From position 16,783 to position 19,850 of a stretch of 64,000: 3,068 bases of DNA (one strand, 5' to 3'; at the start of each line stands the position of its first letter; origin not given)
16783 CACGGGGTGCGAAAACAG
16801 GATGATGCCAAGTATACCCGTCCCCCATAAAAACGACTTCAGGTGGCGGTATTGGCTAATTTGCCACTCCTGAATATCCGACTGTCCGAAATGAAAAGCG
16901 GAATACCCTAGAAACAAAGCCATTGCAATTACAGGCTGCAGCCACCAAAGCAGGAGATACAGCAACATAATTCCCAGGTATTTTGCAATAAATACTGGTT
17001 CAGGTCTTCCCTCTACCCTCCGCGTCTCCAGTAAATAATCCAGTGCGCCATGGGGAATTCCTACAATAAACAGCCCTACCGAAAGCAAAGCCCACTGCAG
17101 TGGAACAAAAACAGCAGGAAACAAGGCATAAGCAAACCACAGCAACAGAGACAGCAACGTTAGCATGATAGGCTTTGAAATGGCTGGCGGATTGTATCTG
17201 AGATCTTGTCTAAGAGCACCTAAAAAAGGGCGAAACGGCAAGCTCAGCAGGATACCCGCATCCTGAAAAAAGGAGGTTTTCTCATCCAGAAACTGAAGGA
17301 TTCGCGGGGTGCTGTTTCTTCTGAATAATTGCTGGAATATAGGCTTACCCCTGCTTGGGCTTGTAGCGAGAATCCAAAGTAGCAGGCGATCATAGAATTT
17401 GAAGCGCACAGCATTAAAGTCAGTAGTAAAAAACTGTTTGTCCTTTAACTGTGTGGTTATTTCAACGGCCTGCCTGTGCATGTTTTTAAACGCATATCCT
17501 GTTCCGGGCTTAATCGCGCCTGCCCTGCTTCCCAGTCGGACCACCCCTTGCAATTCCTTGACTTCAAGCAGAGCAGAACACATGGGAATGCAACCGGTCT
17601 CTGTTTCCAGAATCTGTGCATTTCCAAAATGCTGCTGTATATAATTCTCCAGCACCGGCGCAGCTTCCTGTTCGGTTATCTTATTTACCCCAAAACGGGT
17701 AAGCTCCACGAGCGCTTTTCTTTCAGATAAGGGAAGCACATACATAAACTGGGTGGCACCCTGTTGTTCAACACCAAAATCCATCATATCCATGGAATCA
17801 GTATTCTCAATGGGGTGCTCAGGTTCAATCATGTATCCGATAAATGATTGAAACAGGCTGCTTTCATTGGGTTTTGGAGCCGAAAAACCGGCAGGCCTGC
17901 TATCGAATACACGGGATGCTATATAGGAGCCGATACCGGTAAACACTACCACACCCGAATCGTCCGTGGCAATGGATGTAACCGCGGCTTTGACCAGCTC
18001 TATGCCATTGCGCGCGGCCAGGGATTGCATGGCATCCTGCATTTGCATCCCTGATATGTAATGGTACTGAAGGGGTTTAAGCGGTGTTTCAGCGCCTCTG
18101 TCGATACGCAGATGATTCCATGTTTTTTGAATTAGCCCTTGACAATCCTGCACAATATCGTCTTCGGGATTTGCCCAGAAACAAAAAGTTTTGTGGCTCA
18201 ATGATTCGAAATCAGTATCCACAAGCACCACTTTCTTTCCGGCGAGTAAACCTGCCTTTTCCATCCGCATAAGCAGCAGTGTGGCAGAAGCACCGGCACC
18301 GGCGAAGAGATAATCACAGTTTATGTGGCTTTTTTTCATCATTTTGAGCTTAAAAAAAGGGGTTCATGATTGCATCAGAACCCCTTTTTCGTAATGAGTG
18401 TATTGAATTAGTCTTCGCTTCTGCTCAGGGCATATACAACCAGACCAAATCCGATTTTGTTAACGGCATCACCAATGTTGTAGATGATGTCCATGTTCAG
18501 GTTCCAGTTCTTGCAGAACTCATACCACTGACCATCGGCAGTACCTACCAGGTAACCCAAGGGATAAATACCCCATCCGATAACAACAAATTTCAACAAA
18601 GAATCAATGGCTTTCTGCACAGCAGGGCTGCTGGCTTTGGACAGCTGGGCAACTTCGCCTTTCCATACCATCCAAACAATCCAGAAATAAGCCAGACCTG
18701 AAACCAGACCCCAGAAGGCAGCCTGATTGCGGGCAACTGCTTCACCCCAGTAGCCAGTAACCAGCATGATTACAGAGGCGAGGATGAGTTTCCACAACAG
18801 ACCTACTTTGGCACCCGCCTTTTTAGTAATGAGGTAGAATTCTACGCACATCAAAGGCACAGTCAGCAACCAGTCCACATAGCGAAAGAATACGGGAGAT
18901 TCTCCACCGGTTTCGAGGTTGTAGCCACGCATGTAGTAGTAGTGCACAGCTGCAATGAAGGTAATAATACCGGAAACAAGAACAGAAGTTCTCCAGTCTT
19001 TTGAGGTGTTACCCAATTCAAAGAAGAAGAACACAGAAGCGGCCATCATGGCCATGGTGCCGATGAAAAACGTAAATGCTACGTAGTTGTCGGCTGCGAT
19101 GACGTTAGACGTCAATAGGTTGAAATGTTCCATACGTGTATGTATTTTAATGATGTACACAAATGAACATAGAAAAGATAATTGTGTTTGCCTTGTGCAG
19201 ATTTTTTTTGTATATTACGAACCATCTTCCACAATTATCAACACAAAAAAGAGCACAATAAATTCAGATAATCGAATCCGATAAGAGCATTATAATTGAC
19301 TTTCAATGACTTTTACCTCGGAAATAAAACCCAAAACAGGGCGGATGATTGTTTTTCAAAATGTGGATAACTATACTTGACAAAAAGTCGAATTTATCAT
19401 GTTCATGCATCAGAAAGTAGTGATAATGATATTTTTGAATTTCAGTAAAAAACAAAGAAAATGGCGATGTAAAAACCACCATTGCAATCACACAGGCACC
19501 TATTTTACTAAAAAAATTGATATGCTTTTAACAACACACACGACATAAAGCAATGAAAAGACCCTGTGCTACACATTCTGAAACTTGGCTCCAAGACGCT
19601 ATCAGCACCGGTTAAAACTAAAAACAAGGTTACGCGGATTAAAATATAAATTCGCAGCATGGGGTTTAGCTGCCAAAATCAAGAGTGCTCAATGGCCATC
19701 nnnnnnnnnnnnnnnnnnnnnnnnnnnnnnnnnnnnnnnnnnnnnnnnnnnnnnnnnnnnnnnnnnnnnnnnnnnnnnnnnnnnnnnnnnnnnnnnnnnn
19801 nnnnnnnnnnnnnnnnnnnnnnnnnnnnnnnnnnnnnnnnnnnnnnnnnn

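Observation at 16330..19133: Proton-pumping proteorhodopsin followed by a single-gene CrtY-Blh fusion (lycopene cyclase plus retinal-forming dioxygenase)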

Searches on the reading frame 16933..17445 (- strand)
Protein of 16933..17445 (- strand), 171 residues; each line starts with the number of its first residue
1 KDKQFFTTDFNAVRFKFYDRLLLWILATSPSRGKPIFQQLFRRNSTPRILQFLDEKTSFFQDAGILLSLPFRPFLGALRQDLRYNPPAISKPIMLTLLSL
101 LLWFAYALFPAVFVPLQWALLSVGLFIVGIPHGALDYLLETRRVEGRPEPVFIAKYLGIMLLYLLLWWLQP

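Call 57: search_protein_representatives(protein=window:16933-17445:-)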
Query: 171 residues. Proteins with E-value up to 0.001 (for the whole library): 721; up to 1e-10: 146; up to 1e-30: 6. The best 150 are listed.
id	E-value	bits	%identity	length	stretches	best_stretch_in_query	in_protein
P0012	3.6e-51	189.9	61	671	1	14-171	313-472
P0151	4.5e-36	140.7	47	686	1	12-169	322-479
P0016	1.0e-35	139.6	51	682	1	13-171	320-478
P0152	1.2e-31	126.3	47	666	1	13-168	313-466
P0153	3.0e-31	125.0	45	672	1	13-171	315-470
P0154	3.5e-31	124.8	48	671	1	12-171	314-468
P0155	5.8e-29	117.6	46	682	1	11-168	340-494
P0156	1.3e-27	113.2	45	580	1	11-171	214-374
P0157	1.3e-26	109.9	43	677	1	13-168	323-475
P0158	1.7e-26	109.5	42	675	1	13-171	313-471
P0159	1.7e-26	109.5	43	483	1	12-170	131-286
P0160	2.0e-26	109.3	39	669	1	14-171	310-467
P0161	2.1e-26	109.2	43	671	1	14-171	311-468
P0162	3.0e-26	108.7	44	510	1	13-169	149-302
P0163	2.3e-25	105.9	45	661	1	12-171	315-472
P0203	1.3e-19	87.1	48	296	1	77-171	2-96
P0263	1.3e-13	67.6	56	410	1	13-80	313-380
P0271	4.0e-13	66.0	56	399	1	14-79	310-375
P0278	5.5e-12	62.3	54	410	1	9-80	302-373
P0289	5.8e-11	59.0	52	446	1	14-84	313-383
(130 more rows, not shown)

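Call 58: search_protein_families(library=ncbifam, proteins=[P0263, P0271, P0278, P0203, P0289], max_evalue=0.001)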
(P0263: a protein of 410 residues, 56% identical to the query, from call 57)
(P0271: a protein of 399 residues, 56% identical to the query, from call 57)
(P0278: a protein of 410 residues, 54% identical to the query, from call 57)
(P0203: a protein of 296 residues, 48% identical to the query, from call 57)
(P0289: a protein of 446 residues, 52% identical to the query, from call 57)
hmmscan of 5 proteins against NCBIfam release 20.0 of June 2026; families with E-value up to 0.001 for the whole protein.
P0263 (410 aa): 5 families
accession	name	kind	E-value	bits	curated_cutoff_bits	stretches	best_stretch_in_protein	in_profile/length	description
TIGR01790.1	carotene-cycl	subfamily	3.3e-21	75.9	209.5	1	11-371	1-377/387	lycopene cyclase family protein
TIGR01789.1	lycopene_cycl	equivalog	4e-11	42.6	215.2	1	11-296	1-282/370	lycopene beta-cyclase CrtY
TIGR02032.1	GG-red-SF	subfamily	1.6e-06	28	158.8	0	176-282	179-280/297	geranylgeranyl reductase family protein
TIGR01989.1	COQ6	equivalog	3.1e-05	23.1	489.3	1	10-62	1-52/437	ubiquinone biosynthesis monooxygenase COQ6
NF045687.1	LycopCycCtrL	equivalog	4.9e-05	22.5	500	1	158-296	151-294/410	lycopene beta cyclase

P0271 (399 aa): 2 families
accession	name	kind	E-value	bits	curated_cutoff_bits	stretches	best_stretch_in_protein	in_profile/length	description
TIGR01790.1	carotene-cycl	subfamily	2.3e-22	79.7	209.5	1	10-365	1-375/387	lycopene cyclase family protein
TIGR01789.1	lycopene_cycl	equivalog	3.2e-15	56.1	215.2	1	10-296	1-285/370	lycopene beta-cyclase CrtY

P0278 (410 aa): 3 families
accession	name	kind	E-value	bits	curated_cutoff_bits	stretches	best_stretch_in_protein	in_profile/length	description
TIGR01790.1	carotene-cycl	subfamily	3.4e-27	95.6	209.5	1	9-314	3-313/387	lycopene cyclase family protein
TIGR01789.1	lycopene_cycl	equivalog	4.1e-19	68.9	215.2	1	9-298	3-289/370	lycopene beta-cyclase CrtY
TIGR02032.1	GG-red-SF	subfamily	8.9e-06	25.6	158.8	1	8-277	3-280/297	geranylgeranyl reductase family protein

P0203 (296 aa): 1 family
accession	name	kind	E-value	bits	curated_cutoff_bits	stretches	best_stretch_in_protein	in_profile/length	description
TIGR03753.1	blh_monoox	subfamily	3.2e-40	138.4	95.25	1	46-287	3-259/260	beta-carotene 15,15'-dioxygenase, Brp/Blh family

P0289 (446 aa): 8 families
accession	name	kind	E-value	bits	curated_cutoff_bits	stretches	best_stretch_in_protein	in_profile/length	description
TIGR01790.1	carotene-cycl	subfamily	9.3e-26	90.9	209.5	1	7-298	1-295/387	lycopene cyclase family protein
TIGR01789.1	lycopene_cycl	equivalog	6.9e-13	48.5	215.2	1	7-297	1-284/370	lycopene beta-cyclase CrtY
NF045687.1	LycopCycCtrL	equivalog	1.7e-07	30.6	500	1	6-297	2-296/410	lycopene beta cyclase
NF005421.0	PRK06996.1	equivalog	3.5e-07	29.6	450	0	2-44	8-51/398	UbiH/UbiF/VisC/COQ6 family ubiquinone biosynthesis hydroxylase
TIGR01988.1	Ubi-OHases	subfamily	1.4e-05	24.1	224.65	0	7-44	1-36/387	ubiquinone biosynthesis hydroxylase, UbiH/UbiF/VisC/COQ6 family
TIGR02032.1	GG-red-SF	subfamily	7.5e-05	22.6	158.8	0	225-292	224-291/297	geranylgeranyl reductase family protein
NF004356.0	PRK05732.1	equivalog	0.00025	20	384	0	5-45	3-43/395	2-octaprenyl-6-methoxyphenyl hydroxylase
TIGR01984.1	UbiH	equivalog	0.00099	18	392.2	0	7-45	1-37/382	2-octaprenyl-6-methoxyphenyl hydroxylase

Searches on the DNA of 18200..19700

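Call 67: search_rna_families(source=window, start=18200, end=19700, threshold=evalue, max_evalue=1)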
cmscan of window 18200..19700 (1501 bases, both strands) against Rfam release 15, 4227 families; matches with E-value up to 1: 0.
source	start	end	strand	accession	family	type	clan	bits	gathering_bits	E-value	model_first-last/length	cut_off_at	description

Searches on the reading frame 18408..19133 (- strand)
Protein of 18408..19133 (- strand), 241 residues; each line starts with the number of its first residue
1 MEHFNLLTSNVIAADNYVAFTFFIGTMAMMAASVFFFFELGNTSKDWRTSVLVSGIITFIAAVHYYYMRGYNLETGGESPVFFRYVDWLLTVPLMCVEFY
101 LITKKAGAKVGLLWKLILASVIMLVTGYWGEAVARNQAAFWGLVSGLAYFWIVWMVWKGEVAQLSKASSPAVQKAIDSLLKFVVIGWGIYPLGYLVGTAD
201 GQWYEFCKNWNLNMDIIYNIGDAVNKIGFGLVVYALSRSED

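Call 3: search_protein_families(library=pfam, proteins=[window:18408-19133:-], max_evalue=0.01)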
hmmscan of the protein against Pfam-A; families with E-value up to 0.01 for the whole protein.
window:18408-19133:- (241 aa): 1 family
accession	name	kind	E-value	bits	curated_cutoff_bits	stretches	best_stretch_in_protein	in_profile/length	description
PF01036.24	Bac_rhodopsin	-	4.2e-40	138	24.6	1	19-236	4-220/224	Bacteriorhodopsin-like protein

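Call 4: search_protein_families(library=ncbifam, proteins=[window:18408-19133:-], max_evalue=0.01)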
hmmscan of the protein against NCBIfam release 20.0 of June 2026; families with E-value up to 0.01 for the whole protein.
window:18408-19133:- (241 aa): 0 families

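Call 6: search_solved_structures(query=window:18408-19133:-, show_alignments=2)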
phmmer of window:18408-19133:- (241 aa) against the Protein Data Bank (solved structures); distinct sequences matched with E-value up to 0.001: 138 (the best 60 are shown).
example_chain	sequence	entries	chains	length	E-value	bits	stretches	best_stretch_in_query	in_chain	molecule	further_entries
9jov_A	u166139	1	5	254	4.6e-83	281.7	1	12-237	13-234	Proteorhodopsin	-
9jou_A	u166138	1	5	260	5e-83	281.6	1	12-237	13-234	Proteorhodopsin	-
7b03_A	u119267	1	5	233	1e-49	172.4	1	13-237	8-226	Proteorhodopsin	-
8cnk_A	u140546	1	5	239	1.1e-49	172.3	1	13-237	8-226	Green-light absorbing proteorhodopsin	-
2l6x_A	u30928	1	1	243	1.2e-49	172.3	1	13-237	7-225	Green-light absorbing proteorhodopsin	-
8cqc_A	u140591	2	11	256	1.5e-49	171.9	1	12-237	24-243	Green-light absorbing proteorhodopsin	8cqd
9r22_A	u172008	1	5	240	3.3e-46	161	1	13-237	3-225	microbial rhodopsin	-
4jq6_A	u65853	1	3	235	9.5e-45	156.2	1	10-237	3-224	Proteorhodopsin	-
4knf_A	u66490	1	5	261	1.3e-43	152.5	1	16-237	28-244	Blue-light absorbing proteorhodopsin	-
4kly_A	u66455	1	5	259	1.7e-43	152.1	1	16-237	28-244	Blue-light absorbing proteorhodopsin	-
9jtq_A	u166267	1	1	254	3.1e-35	125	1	19-238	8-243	Rhodopsin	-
9r23_A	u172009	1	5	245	5.7e-34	120.9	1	15-237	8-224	flotillin-associated rhodopsin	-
4hyj_A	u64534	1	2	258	1.1e-32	116.6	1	19-235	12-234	Rhodopsin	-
9r21_A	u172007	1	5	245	2.7e-32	115.4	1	15-237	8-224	flotillin-associated rhodopsin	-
9hfk_A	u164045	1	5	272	3.3e-27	98.7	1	18-239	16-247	Bacteriorhodopsin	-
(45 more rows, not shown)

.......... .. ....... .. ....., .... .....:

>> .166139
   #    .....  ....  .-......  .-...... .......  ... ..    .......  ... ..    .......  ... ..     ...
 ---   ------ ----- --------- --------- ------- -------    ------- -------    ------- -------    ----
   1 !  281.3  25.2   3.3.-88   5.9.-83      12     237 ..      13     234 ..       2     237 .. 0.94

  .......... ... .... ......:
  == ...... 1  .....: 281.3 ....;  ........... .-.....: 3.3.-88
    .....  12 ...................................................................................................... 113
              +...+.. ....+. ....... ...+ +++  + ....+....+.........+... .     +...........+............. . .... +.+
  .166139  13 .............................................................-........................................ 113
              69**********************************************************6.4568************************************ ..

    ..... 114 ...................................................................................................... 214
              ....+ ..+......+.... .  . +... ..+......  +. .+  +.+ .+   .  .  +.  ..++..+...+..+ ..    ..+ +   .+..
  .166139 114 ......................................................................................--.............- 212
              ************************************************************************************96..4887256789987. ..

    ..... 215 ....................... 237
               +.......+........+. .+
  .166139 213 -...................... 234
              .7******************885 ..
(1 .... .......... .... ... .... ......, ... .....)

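Call 46: search_solved_structures(query=window:18408-19133:-, max_evalue=1e-48, show_alignments=5)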
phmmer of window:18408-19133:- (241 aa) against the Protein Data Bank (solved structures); distinct sequences matched with E-value up to 1e-48: 6.
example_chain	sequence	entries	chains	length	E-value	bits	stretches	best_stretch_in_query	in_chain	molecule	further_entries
9jov_A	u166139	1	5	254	4.6e-83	281.7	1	12-237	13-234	Proteorhodopsin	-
9jou_A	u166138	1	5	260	5e-83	281.6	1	12-237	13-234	Proteorhodopsin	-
7b03_A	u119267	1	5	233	1e-49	172.4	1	13-237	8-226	Proteorhodopsin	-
8cnk_A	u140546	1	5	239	1.1e-49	172.3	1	13-237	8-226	Green-light absorbing proteorhodopsin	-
2l6x_A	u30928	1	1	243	1.2e-49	172.3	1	13-237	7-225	Green-light absorbing proteorhodopsin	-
8cqc_A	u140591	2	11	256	1.5e-49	171.9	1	12-237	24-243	Green-light absorbing proteorhodopsin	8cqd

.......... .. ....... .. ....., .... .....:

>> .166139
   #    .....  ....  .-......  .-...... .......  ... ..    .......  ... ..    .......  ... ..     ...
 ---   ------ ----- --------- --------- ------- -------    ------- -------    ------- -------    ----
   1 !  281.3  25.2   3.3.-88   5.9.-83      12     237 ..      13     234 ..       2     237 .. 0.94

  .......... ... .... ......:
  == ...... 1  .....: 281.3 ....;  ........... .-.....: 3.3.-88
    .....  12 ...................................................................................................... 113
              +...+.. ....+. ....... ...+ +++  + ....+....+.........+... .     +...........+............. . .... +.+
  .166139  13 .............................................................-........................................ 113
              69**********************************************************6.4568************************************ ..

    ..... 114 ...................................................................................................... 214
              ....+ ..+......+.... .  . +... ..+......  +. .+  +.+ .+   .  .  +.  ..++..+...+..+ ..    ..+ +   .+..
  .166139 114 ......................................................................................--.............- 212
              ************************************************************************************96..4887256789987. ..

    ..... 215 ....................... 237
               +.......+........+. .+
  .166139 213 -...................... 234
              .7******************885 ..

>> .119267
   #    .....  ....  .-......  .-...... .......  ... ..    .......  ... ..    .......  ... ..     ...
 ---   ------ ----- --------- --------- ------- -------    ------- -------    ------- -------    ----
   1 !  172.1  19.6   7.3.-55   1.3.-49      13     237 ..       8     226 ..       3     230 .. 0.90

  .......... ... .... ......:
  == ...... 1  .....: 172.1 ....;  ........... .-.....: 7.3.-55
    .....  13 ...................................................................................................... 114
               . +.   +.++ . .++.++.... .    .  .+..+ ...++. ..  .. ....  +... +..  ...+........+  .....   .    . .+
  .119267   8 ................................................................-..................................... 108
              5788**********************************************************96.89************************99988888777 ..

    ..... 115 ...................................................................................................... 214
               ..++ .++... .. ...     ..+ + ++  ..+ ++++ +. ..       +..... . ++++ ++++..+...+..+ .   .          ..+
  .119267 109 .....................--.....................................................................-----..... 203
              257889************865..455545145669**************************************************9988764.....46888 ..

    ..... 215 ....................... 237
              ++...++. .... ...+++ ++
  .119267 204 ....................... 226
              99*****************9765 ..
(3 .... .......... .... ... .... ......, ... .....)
